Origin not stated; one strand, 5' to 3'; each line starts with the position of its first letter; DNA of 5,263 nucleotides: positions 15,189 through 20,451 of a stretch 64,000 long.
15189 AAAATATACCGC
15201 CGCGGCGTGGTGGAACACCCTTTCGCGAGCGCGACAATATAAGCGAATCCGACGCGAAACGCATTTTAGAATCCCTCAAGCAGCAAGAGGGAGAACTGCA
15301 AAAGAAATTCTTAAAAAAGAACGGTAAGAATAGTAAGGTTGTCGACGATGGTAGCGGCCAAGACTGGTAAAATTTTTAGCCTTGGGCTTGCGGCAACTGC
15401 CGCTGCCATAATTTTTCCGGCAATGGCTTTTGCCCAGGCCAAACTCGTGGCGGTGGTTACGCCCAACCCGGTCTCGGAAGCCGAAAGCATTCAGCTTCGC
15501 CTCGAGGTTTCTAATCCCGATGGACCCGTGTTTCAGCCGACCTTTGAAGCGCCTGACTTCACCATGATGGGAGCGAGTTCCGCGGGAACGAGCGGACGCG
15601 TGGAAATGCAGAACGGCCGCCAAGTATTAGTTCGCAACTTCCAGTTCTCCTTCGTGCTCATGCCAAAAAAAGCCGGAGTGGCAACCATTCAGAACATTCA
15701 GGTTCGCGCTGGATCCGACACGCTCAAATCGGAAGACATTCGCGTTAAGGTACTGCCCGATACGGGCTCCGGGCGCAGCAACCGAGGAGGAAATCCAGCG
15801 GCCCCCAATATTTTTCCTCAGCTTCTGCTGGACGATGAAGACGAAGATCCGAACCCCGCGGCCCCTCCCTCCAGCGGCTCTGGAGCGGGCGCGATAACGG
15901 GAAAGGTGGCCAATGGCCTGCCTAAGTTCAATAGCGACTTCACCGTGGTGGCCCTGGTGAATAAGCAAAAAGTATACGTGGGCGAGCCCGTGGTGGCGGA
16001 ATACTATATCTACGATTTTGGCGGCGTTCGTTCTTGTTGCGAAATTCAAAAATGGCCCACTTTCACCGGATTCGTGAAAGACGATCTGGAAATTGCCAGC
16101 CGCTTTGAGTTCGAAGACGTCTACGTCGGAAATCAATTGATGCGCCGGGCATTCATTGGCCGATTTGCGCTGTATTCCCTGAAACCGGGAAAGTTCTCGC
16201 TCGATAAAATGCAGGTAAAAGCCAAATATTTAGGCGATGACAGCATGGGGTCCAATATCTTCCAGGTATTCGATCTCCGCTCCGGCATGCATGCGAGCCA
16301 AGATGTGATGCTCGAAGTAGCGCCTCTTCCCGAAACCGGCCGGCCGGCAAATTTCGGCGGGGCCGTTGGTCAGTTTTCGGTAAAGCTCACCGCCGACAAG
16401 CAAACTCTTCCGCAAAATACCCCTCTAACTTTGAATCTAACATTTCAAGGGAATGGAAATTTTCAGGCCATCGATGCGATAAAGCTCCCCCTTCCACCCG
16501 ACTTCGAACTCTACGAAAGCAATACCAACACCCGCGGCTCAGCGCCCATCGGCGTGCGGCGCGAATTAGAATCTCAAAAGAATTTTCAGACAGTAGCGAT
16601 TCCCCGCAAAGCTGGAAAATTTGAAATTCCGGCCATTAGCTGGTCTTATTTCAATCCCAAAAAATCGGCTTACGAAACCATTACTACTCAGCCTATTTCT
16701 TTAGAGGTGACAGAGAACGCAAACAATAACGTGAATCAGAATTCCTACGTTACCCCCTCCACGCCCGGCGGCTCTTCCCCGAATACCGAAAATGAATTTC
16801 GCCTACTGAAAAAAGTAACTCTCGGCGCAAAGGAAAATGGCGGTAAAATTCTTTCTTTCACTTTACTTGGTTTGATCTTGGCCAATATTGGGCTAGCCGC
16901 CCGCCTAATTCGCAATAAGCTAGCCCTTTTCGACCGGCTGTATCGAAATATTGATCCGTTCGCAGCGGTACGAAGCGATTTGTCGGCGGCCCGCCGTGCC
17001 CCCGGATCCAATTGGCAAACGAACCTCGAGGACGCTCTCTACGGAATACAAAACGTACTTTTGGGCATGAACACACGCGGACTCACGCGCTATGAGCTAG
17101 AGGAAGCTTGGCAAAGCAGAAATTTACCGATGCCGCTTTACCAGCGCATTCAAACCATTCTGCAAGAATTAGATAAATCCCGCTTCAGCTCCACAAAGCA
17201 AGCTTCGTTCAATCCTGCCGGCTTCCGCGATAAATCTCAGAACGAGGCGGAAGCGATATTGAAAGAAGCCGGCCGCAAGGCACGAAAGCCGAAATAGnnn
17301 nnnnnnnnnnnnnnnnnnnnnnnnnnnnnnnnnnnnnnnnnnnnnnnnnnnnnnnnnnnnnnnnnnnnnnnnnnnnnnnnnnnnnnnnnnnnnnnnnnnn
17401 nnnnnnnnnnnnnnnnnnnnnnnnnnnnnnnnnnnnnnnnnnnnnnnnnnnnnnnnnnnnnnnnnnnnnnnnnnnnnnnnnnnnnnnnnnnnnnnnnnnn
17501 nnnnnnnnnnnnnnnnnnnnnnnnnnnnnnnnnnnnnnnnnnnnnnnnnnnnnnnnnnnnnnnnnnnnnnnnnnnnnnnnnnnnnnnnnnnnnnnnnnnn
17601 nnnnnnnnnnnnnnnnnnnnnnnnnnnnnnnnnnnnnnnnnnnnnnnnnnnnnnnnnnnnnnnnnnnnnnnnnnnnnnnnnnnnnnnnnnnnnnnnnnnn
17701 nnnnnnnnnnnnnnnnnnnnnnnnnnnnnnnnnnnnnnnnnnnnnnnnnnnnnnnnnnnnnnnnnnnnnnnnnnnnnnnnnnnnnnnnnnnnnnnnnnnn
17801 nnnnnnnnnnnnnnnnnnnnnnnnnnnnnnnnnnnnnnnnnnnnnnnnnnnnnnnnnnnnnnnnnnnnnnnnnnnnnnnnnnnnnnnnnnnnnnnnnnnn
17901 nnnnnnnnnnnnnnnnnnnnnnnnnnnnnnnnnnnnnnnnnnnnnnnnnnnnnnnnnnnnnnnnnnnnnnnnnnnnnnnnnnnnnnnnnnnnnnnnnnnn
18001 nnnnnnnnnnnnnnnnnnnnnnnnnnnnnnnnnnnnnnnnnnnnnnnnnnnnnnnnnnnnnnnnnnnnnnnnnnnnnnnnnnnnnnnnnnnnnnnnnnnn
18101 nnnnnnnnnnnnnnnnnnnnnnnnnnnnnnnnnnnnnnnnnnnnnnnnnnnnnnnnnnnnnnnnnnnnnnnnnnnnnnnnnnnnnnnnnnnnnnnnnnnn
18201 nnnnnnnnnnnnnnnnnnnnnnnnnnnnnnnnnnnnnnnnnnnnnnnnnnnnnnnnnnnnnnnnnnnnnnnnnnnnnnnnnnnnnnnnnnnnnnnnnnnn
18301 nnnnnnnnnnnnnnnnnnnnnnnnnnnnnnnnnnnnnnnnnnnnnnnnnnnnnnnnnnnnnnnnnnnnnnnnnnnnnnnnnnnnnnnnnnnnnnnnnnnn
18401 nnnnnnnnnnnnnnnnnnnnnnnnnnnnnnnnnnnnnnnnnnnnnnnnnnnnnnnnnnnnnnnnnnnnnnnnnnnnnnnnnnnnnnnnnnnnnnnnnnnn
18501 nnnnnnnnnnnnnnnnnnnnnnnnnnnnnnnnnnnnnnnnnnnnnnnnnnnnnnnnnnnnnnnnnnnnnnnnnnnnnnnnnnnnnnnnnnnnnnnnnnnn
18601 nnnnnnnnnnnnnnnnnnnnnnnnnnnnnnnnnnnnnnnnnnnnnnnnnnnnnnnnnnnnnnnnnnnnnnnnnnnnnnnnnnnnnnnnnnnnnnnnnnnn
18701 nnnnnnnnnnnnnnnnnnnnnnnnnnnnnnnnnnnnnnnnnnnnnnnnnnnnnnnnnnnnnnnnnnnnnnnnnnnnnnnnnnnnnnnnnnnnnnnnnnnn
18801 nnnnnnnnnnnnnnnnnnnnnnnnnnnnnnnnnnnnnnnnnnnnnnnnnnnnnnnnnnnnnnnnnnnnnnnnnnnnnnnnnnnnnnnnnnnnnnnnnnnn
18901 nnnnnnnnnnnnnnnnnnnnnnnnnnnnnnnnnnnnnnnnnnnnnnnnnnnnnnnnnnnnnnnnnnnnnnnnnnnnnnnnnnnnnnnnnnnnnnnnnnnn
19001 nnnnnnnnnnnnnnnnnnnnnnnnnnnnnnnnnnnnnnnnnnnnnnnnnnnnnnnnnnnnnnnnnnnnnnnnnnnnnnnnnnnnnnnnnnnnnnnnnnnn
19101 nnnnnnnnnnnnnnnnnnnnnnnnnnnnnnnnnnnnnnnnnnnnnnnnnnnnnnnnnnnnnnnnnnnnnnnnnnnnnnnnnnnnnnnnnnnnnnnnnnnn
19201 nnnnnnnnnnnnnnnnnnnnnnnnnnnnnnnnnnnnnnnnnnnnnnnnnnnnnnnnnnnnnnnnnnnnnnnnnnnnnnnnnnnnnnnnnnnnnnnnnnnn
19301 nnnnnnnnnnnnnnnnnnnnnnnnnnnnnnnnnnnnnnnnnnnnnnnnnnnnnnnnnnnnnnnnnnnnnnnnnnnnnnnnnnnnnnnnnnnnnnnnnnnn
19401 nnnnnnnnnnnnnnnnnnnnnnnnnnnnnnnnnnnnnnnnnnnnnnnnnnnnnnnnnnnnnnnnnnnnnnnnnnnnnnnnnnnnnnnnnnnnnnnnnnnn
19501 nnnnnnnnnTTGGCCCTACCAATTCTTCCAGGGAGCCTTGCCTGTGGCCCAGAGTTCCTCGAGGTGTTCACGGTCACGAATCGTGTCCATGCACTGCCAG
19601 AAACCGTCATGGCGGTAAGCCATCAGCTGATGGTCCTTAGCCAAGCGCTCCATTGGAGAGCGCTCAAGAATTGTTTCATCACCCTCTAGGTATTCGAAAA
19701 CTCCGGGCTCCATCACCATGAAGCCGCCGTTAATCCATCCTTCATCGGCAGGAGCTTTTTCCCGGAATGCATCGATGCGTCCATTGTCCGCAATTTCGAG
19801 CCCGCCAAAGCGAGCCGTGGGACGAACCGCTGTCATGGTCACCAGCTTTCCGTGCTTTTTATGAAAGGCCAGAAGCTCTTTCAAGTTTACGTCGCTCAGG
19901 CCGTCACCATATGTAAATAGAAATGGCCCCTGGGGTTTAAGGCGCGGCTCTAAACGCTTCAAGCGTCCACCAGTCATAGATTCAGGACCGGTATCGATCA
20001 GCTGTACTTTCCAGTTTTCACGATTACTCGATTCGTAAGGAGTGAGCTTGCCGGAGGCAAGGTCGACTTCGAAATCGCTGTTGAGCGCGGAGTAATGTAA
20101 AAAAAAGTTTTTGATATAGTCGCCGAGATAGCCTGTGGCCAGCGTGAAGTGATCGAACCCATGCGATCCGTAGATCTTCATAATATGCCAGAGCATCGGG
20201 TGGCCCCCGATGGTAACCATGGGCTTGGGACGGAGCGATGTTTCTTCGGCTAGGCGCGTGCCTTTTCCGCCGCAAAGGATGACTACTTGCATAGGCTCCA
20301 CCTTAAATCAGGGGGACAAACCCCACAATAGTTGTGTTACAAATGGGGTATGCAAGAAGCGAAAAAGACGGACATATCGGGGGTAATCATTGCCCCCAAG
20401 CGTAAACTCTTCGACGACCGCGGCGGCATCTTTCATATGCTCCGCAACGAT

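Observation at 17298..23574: CDP-dideoxyhexose pathway with E1 (RfbH) but no E3 reductase, plus an extra aminotransferase and cupin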

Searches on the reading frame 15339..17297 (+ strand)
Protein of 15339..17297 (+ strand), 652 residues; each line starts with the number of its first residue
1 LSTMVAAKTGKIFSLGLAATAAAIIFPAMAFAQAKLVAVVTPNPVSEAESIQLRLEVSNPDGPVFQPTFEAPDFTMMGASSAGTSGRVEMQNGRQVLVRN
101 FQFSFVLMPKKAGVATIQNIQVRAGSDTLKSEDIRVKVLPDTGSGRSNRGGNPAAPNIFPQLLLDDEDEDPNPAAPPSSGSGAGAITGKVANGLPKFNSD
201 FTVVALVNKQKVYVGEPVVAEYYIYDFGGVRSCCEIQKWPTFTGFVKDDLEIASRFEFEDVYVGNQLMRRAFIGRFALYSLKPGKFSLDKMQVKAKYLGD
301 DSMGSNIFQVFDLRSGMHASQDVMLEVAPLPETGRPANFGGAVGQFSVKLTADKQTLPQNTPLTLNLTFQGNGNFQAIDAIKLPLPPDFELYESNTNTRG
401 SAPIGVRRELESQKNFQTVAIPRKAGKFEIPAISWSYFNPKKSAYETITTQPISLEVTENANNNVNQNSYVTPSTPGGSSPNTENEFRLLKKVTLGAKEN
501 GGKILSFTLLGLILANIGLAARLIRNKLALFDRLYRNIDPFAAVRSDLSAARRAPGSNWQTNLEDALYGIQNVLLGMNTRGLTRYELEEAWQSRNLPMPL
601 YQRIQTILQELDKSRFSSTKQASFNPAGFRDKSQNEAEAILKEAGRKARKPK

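Call 3: search_protein_families(library=pfam, proteins=[window:15339-17297:+])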
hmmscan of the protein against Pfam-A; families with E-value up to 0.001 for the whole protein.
window:15339-17297:+ (652 aa): 1 family
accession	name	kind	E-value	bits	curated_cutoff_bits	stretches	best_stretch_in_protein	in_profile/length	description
PF13584.12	BatD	-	4e-31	107.9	24.1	2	351-457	2-92/92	BatD DUF11 like domain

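Call 4: search_protein_families(library=ncbifam, proteins=[window:15339-17297:+])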
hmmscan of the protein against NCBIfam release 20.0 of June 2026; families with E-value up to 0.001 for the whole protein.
window:15339-17297:+ (652 aa): 0 families

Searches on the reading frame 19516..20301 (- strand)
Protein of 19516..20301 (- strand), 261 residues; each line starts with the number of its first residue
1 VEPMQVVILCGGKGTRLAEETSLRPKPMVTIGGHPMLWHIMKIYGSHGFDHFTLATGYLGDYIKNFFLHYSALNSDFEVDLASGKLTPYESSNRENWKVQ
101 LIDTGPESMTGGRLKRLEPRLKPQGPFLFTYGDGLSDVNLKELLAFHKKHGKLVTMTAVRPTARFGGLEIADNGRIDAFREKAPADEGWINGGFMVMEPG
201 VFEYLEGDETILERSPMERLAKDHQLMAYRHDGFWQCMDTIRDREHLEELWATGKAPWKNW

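Call 3: search_protein_families(library=pfam, proteins=[window:19516-20301:-])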
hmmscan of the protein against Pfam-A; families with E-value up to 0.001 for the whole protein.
window:19516-20301:- (261 aa): 2 families
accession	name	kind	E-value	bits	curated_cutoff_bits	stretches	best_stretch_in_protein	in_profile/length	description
PF00483.29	NTP_transferase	-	2.7e-15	57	21.2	1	6-206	2-190/245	Nucleotidyl transferase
PF12804.13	NTP_transf_3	-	7.5e-07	29.9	27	1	6-58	1-48/160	MobA-like NTP transferase domain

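Call 4: search_protein_families(library=ncbifam, proteins=[window:19516-20301:-])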
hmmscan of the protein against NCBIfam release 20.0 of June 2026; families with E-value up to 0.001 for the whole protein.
window:19516-20301:- (261 aa): 20 families
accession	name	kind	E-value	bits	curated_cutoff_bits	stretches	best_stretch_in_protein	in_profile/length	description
TIGR02623.1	G1P_cyt_trans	equivalog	1.1e-100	336.2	300.25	1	4-261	1-255/255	glucose-1-phosphate cytidylyltransferase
NF052502.1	man1P_GTase_Rv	exception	3.9e-22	78.6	440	2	110-242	85-221/352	mannose-1-phosphate guanylyltransferase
TIGR03992.1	Arch_glmU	subfamily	1.7e-20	73.3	292.1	2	4-73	1-70/393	bifunctional sugar-1-phosphate nucleotidylyltransferase/acetyltransferase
NF049965.1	GlMnHpPGnyltfHddC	equivalog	2.4e-18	66.6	300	2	4-70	1-68/221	D-glycero-D-manno-heptose 1-phosphate guanosyltransferase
NF041313.1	UDPGP_AglF_Halo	equivalog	9.5e-13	48.1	400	1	4-64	1-61/234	UTP--glucose-1-phosphate uridylyltransferase AglF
NF045761.1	NAMPUrTaseMurU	equivalog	1.1e-11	45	250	1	4-65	1-62/226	N-acetylmuramate alpha-1-phosphate uridylyltransferase MurU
NF041173.1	Sug_nt_acttase_Thmprot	equivalog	1.1e-11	44.4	600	2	91-235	64-211/405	bifunctional sugar-1-phosphate nucleotidylyltransferase/acetyltransferase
TIGR02091.1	glgC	equivalog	5.1e-10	39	424.9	1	6-241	3-249/364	glucose-1-phosphate adenylyltransferase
NF003670.0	PRK05293.1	equivalog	1.1e-08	34.4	470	1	5-242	6-249/382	glucose-1-phosphate adenylyltransferase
NF002772.0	PRK02862.1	equivalog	1.5e-08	33.8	537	0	6-35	6-35/429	glucose-1-phosphate adenylyltransferase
NF001947.0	PRK00725.1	subfamily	9.3e-08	31.2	470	1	6-34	19-47/426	glucose-1-phosphate adenylyltransferase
NF041135.1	IPPtranDIPPsyn_Thcocales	equivalog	2e-07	30.4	580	1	4-65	1-59/419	bifunctional L-myo-inositol-1-phosphate cytidylyltransferase/CDP-L-myo-inositol myo-inositolphosphotransferase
TIGR01173.1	glmU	equivalog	6e-07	28.7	366.85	1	4-71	1-65/452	bifunctional UDP-N-acetylglucosamine diphosphorylase/glucosamine-1-phosphate N-acetyltransferase GlmU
NF002023.0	PRK00844.1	subfamily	3.9e-06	25.9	458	0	6-34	9-37/408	glucose-1-phosphate adenylyltransferase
NF010933.0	PRK14353.1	equivalog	3.9e-05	22.4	505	0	3-58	5-57/453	bifunctional UDP-N-acetylglucosamine diphosphorylase/glucosamine-1-phosphate N-acetyltransferase GlmU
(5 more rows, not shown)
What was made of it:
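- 19516..20301 (-): RfbF, glucose-1-phosphate cytidylyltransferase (makes CDP-glucose). The start is probably 9 nt downstream of the listed GTG, as in the independent gene call (258 aa). TIGR02623 equivalog, 336 bits against a cut-off of 300 (call 4).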
